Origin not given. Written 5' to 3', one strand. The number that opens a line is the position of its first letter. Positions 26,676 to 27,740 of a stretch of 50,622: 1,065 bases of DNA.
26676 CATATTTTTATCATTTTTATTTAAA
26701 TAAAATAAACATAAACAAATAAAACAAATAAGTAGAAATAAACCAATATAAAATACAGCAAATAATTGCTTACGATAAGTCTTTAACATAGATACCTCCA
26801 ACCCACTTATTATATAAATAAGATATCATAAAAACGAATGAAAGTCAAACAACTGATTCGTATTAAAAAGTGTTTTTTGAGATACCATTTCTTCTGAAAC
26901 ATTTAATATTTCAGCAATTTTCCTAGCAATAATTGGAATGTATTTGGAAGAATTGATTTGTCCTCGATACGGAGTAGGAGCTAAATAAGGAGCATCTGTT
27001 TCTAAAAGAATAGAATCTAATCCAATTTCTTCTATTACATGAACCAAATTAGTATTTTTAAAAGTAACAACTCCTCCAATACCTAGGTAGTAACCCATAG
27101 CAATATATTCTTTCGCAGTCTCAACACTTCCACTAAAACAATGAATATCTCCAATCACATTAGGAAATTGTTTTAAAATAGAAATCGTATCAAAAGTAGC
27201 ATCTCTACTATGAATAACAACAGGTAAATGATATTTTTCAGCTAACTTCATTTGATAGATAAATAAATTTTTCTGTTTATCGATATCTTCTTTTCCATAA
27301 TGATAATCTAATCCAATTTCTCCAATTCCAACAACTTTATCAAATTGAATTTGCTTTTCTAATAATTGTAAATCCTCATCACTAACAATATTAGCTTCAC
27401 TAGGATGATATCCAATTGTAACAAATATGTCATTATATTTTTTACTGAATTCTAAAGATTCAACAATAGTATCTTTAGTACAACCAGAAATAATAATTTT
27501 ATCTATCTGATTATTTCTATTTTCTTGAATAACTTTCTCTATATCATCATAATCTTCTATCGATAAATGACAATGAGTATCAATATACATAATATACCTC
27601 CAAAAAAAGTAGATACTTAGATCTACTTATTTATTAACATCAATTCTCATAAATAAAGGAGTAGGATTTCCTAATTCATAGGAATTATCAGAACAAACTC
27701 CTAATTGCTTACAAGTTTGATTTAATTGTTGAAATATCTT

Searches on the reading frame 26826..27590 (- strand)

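Call 68: search_protein_families(library=pfam, proteins=[window:26826-27590:-])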
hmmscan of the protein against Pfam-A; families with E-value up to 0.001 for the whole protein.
window:26826-27590:- (254 aa): 1 family
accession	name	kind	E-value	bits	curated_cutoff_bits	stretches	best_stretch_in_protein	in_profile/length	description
PF01026.27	TatD_DNase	-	1.2e-75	254.7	27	1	3-248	1-252/253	TatD related DNase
